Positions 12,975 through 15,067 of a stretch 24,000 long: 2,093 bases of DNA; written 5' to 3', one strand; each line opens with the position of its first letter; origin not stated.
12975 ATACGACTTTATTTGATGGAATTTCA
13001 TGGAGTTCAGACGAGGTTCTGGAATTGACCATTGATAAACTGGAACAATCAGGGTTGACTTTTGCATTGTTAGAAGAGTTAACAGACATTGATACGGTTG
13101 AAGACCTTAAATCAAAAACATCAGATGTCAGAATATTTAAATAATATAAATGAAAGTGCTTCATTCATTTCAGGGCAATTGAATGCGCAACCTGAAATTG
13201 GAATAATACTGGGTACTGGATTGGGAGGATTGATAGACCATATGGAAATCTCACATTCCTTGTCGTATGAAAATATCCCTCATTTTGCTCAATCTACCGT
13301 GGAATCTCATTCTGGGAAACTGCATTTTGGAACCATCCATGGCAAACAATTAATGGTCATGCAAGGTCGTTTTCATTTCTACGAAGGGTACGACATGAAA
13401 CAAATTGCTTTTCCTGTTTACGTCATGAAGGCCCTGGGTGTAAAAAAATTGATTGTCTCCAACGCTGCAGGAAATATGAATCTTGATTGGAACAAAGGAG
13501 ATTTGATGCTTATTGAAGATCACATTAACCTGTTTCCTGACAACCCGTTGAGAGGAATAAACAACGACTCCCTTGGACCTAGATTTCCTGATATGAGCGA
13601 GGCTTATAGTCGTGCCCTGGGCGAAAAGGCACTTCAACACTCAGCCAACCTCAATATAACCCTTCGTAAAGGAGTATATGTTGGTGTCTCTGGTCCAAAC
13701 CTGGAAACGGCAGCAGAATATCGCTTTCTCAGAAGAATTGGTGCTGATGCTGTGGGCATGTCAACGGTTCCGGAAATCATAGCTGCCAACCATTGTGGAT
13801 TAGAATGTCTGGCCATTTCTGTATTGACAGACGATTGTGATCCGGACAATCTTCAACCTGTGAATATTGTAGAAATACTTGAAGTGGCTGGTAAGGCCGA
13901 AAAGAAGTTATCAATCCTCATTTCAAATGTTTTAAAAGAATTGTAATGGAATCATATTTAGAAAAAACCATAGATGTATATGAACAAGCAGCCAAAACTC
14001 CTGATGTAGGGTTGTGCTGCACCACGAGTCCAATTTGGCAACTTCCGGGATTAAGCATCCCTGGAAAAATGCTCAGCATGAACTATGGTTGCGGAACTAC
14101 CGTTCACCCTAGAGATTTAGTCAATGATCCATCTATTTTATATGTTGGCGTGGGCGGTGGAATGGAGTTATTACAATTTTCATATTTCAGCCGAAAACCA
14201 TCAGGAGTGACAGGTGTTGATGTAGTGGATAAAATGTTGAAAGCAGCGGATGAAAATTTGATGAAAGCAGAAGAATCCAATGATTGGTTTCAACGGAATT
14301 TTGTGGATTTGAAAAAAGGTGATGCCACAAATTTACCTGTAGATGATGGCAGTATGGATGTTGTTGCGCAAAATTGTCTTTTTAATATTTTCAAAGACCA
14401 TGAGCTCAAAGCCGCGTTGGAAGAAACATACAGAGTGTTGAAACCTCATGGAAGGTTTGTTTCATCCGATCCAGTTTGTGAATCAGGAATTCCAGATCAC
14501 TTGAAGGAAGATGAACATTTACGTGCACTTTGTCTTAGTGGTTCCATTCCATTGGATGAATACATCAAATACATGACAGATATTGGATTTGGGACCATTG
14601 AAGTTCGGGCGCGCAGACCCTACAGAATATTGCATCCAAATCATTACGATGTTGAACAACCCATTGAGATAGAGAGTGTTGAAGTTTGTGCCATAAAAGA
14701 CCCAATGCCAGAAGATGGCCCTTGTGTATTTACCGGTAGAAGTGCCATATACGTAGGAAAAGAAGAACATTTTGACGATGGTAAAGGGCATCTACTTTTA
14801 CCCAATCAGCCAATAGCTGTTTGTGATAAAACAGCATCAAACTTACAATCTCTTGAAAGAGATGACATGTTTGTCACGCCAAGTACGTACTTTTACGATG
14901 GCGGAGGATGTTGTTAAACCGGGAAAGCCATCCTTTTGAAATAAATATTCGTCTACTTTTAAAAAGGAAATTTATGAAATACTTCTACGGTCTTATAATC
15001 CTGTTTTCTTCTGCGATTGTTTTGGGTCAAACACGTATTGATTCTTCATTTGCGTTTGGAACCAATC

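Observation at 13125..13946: Operon-embedded PNP homologue carries Asp at the human-PNP Asn243 position (LTDDCD, MTAP-like), making it a candidate for the missing adenine-removal step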

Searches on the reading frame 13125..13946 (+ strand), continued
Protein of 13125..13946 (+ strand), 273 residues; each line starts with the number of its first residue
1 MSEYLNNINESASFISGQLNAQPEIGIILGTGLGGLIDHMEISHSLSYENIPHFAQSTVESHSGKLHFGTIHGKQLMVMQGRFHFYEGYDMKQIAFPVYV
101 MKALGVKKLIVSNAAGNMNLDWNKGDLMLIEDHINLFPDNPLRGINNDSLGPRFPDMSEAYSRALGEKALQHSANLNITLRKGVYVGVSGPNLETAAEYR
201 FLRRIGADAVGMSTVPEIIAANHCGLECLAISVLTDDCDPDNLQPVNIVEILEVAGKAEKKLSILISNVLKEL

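Call 18: find_related_loci(query=window:13125-13946:+, collection=metagenome_contigs, flank=10000)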
Query window:13125-13946:+ (273 aa) in metagenome_contigs; peptide patterns used: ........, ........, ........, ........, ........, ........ (x = any residue, [..] = any of these).
600 stretches matched a pattern (row limit reached: there are more); 596 encode a relative of the query (tblastn E <= 1e-3); the best 80 are kept; 80 distinct loci.
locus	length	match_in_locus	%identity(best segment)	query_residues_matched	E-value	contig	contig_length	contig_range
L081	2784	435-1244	64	5-273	7e-121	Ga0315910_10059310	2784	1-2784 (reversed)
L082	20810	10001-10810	63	5-273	2e-112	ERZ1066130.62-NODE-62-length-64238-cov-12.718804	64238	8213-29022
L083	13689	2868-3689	61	1-273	5e-112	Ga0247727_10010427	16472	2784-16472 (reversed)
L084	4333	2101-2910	63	5-273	2e-112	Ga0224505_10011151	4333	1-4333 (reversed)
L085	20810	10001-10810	62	5-273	9e-111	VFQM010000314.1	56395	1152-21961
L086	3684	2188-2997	60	5-273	4e-112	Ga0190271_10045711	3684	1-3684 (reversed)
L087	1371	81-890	61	5-273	1e-118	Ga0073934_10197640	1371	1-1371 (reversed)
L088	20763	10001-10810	60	5-273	1e-109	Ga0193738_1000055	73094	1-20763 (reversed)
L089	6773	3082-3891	59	5-273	2e-108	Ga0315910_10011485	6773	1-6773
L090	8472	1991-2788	61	1-265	4e-108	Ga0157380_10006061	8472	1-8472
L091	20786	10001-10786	63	5-265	5e-108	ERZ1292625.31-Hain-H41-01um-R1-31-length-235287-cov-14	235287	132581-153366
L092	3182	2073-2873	63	5-270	9e-110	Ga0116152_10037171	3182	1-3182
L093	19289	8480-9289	57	5-273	2e-104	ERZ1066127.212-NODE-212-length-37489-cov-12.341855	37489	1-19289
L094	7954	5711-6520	57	5-273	1e-104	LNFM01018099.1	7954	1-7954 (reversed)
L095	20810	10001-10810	57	5-273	4e-104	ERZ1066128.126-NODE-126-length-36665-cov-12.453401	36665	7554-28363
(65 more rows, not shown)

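Call 57: find_encoding_contigs(protein=P0043, flank=10000, max_places=1)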
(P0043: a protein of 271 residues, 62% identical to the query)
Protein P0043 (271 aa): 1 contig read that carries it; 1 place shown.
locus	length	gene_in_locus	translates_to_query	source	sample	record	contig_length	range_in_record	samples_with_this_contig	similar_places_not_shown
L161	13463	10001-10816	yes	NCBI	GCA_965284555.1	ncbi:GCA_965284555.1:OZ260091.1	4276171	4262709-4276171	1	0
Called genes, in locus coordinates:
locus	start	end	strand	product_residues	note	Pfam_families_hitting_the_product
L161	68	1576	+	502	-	PF28492:Beta_helix_4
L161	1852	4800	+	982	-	PF13620:CarboxypepD_reg, PF13715:CarbopepD_reg_2, PF07715:Plug, PF00593:TonB_dep_Rec_b-barrel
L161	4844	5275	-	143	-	-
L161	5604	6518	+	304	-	PF01370:Epimerase, PF16363:GDP_Man_Dehyd (faint), PF08338:DUF1731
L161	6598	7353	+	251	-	PF18306:LDcluster4, PF03641:Lysine_decarbox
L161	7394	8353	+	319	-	PF01464:SLT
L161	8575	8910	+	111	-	PF02627:CMD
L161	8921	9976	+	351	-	PF04055:Radical_SAM, PF12345:DUF3641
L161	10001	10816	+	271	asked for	PF01048:PNP_UDP_1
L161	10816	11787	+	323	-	PF01209:Ubie_methyltran, PF13847:Methyltransf_31, PF08241:Methyltransf_11, PF08242:Methyltransf_12 (faint), PF13649:Methyltransf_25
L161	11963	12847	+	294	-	PF00248:Aldo_ket_red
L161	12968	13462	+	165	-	?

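Call 58: find_encoding_contigs(protein=P0005, flank=10000, max_places=1)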
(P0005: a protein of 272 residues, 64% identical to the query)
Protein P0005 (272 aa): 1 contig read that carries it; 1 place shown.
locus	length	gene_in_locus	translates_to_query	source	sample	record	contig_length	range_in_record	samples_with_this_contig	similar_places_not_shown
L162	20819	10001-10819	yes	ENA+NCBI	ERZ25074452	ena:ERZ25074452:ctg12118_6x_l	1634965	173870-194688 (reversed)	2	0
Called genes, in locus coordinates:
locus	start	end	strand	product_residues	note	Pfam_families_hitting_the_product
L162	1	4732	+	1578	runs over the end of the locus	PF19081:Ig_7 (faint), PF13585:CHU_C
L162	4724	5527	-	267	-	PF00795:CN_hydrolase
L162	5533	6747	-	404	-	PF00155:Aminotran_1_2, PF00266:Aminotran_5 (weak), PF01041:DegT_DnrJ_EryC1, PF01053:Cys_Met_Meta_PP (weak)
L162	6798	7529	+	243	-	PF04784:DUF547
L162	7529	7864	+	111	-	PF02627:CMD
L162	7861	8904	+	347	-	PF04055:Radical_SAM, PF12345:DUF3641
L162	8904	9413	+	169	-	PF00581:Rhodanese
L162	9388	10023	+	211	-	PF09837:DUF2064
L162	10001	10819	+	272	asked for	PF01048:PNP_UDP_1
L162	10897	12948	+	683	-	PF14292:SusE (weak), PF18962:Por_Secre_tail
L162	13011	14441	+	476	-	PF01266:DAO (weak), PF01593:Amino_oxidase, PF01946:Thi4 (weak), PF03486:HI0933_like (faint), PF05834:Lycopene_cycl (faint), PF07992:Pyr_redox_2 (faint), PF13450:NAD_binding_8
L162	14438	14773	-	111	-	-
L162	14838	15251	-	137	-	PF06491:Disulph_isomer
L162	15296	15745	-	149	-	PF00383:dCMP_cyt_deam_1, PF14437:MafB19-deam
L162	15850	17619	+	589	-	PF01336:tRNA_anti-codon, PF00152:tRNA-synt_2, PF02938:GAD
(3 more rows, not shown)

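Call 59: find_encoding_contigs(protein=P0038, flank=10000, max_places=1)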
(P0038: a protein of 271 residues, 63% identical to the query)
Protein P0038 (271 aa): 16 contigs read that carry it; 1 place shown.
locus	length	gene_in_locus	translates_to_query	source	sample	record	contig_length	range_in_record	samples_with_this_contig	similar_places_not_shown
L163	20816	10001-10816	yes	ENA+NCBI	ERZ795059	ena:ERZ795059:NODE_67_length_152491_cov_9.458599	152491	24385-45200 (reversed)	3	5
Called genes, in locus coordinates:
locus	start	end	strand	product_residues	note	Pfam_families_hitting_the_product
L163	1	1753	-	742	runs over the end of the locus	PF07715:Plug, PF00593:TonB_dep_Rec_b-barrel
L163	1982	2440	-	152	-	-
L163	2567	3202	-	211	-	PF01712:dNK, PF13238:AAA_18 (weak)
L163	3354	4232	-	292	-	PF12146:Hydrolase_4, PF00561:Abhydrolase_1, PF12697:Abhydrolase_6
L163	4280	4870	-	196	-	PF00440:TetR_N, PF16925:TetR_C_13, PF21993:TetR_C_13_2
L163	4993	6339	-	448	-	PF01546:Peptidase_M20, PF07687:M20_dimer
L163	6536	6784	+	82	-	-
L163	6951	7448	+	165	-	PF00578:AhpC-TSA, PF08534:Redoxin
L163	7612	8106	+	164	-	PF04542:Sigma70_r2, PF08281:Sigma70_r4_2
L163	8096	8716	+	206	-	-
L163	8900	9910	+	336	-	PF25594:GldB_lipo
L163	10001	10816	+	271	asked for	PF01048:PNP_UDP_1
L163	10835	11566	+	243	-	PF01182:Glucosamine_iso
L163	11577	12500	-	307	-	PF19783:DUF6268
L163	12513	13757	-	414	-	PF04116:FA_hydroxylase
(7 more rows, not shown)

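Call 81: find_encoding_contigs(protein=P0068, flank=8000, max_places=1)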
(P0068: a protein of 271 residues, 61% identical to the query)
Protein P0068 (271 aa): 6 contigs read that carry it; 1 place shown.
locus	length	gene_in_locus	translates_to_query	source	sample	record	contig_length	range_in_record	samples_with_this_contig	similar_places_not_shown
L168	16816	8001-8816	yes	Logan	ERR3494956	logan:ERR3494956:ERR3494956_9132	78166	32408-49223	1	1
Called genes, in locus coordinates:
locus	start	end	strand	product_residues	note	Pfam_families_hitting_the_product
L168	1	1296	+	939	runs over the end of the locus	PF13620:CarboxypepD_reg, PF13715:CarbopepD_reg_2, PF07715:Plug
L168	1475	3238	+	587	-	PF28492:Beta_helix_4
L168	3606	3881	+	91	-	-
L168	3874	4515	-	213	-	-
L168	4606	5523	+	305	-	PF01370:Epimerase, PF08338:DUF1731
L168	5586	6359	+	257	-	PF18306:LDcluster4, PF03641:Lysine_decarbox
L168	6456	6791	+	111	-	PF02627:CMD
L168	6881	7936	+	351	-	PF04055:Radical_SAM, PF12345:DUF3641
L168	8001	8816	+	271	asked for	PF01048:PNP_UDP_1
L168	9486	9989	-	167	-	PF12802:MarR_2 (weak)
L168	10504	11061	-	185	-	PF04945:YHS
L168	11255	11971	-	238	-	PF03740:PdxJ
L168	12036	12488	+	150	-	PF09424:YqeY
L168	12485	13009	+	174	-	PF02674:Colicin_V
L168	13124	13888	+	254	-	PF00561:Abhydrolase_1, PF12697:Abhydrolase_6, PF12146:Hydrolase_4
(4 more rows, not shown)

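Call 82: find_encoding_contigs(protein=P0075, flank=8000, max_places=1)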
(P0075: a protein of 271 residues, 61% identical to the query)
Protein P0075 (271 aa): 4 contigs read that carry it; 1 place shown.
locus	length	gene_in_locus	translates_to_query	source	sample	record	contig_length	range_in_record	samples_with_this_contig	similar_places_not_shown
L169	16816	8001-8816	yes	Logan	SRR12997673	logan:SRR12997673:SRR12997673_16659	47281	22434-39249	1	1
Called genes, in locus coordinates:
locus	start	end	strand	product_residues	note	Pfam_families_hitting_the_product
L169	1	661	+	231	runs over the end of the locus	-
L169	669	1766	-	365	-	PF04041:Glyco_hydro_130, PF00251:Glyco_hydro_32N (faint), PF22847:Glyco_hydro_43_rel (faint), PF04616:Glyco_hydro_43 (weak)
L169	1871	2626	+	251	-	PF18306:LDcluster4, PF03641:Lysine_decarbox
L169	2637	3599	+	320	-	PF01464:SLT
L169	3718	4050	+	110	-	PF02627:CMD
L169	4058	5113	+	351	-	PF04055:Radical_SAM (weak), PF12345:DUF3641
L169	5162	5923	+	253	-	PF02633:Creatininase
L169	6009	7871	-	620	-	PF01019:G_glu_transpept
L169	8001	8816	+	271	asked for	PF01048:PNP_UDP_1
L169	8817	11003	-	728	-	PF06452:CBM9_1 (weak), PF19313:DUF5916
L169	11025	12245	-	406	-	PF05222:AlaDh_PNT_N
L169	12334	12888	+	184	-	PF07298:NnrU, PF06966:DUF1295, PF04191:PEMT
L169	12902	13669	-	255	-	PF01987:AIM24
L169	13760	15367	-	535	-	PF00246:Peptidase_M14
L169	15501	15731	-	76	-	-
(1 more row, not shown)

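Call 83: find_encoding_contigs(protein=P0048, flank=8000, max_places=1)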
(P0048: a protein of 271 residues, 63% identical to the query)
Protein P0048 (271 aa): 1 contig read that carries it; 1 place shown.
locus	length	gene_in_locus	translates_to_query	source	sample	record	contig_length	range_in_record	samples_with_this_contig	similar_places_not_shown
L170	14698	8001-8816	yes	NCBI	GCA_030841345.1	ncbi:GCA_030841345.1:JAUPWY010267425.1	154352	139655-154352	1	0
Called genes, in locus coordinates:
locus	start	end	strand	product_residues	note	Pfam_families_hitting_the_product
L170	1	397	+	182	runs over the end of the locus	PF07610:DUF1573, PF22544:HYDIN_VesB_CFA65-like_Ig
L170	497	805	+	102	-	PF02699:YajC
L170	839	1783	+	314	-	-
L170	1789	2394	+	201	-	PF01121:CoaE, PF13238:AAA_18 (faint)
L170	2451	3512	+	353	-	PF25917:BSH_RND, PF25876:HH_MFP_RND (weak), PF25954:Beta-barrel_RND_2, PF25967:RND-MFP_C (weak), PF25989:YknX_C (faint)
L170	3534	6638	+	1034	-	PF00873:ACR_tran, PF03176:MMPL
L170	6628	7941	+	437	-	PF02321:OEP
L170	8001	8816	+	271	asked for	PF01048:PNP_UDP_1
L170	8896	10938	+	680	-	PF14508:GH97_N, PF10566:Glyco_hydro_97, PF14509:GH97_C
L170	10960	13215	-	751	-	PF00912:Transgly, PF28500:PBP_middle, PF00905:Transpeptidase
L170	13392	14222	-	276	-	PF13489:Methyltransf_23, PF02353:CMAS (weak), PF05175:MTS (faint), PF13649:Methyltransf_25, PF13847:Methyltransf_31, PF08241:Methyltransf_11, PF08242:Methyltransf_12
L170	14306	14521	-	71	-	-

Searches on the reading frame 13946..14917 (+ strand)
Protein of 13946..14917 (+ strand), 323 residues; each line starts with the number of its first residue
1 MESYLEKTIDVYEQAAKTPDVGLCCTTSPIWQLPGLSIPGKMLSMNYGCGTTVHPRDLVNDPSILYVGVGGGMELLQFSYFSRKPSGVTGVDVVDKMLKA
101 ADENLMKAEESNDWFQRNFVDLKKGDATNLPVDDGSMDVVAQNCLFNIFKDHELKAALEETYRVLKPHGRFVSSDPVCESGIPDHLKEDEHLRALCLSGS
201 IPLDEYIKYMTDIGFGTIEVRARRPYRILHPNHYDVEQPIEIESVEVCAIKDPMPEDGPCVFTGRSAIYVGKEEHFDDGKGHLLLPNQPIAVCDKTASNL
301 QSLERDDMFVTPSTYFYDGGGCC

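Call 4: search_protein_families(library=ncbifam, proteins=[window:13946-14917:+], max_evalue=0.00001)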
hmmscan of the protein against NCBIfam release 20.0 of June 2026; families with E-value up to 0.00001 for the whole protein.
window:13946-14917:+ (323 aa): 18 families
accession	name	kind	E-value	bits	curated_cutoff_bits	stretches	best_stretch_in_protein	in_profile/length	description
NF038099.1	AsSugarArsM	exception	2.6e-162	539.5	400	1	3-323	1-321/321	arsenosugar biosynthesis arsenite methyltransferase ArsM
NF008823.0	PRK11873.1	subfamily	6e-33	114.5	263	1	44-233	61-241/272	arsenite methyltransferase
NF040538.1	methyl_ArsM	equivalog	3.9e-26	92.1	500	1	101-309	135-337/356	arsinothricin biosynthesis methyltransferase ArsM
NF040539.1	AST_met_ArsM_2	exception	2.5e-22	80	240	1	63-220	59-210/262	putative arsinothricin biosynthesis methyltransferase ArsM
NF041537.1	ArsM_AhpD_UU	exception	4.3e-21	75.1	510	1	38-220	54-227/345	arsenite methyltransferase/AhpD domain selenoprotein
NF041536.1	ArsM_DUF2284_UU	exception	3.5e-19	68.5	575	1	57-222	73-229/459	arsenite methyltransferase/DUF2284 domain selenoprotein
NF047649.1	MTase_UXPK_star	exception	7e-19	67.9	460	1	39-220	56-228/283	methyltransferase/UXPK-star double selenoprotein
NF045667.1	MTase_DVU1556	equivalog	2.6e-13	49.9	155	1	81-217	40-162/213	DVU_1556 family methyltransferase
TIGR01934.1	MenG_MenH_UbiE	subfamily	1.4e-10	40.9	158.35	1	64-172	43-140/223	ubiquinone/menaquinone biosynthesis methyltransferase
NF043040.1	corrin_prot_MT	hypoth_equivalog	7.8e-10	38.5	180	1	61-178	42-152/216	corrinoid protein-associated methyltransferase CpaM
NF045882.1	PLipidMtase_Leg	equivalog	2.9e-09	37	390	1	56-172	38-142/207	phospholipid N-methyltransferase PmtA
NF001244.0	PRK00216.1-5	equivalog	3.3e-09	36.4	216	1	63-172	51-152/236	bifunctional demethylmenaquinone methyltransferase/2-methoxy-6-polyprenyl-1,4-benzoquinol methylase UbiE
NF052510.1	methyltran_MpqE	exception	6.2e-07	29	335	1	64-173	50-151/234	methyl-plastoquinone biosynthesis methyltransferase MpqE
NF001242.0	PRK00216.1-3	equivalog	1.3e-06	28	351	1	64-172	74-174/258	bifunctional demethylmenaquinone methyltransferase/2-methoxy-6-polyprenyl-1,4-benzoquinol methylase UbiE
NF001241.0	PRK00216.1-2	equivalog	3.7e-06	26.8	327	1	81-173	69-147/231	demethylmenaquinone methyltransferase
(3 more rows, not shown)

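Call 5: search_protein_families(library=pfam, proteins=[window:13946-14917:+], max_evalue=0.00001)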
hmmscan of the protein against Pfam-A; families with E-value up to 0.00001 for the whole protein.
window:13946-14917:+ (323 aa): 5 families
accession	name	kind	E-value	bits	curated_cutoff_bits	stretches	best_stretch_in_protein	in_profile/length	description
PF08241.18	Methyltransf_11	-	5.4e-16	59.5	21.2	1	65-172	1-94/95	Methyltransferase domain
PF13649.12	Methyltransf_25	-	2.6e-14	54.1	27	1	64-169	1-97/97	Methyltransferase domain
PF13847.12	Methyltransf_31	-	8.1e-12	45.5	27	1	65-192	8-128/145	Methyltransferase domain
PF01209.24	Ubie_methyltran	-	1.6e-08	34.6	20.1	1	63-172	50-150/233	ubiE/COQ5 methyltransferase family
PF08242.18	Methyltransf_12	-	2.6e-06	28.5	30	1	67-171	3-98/98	Methyltransferase domain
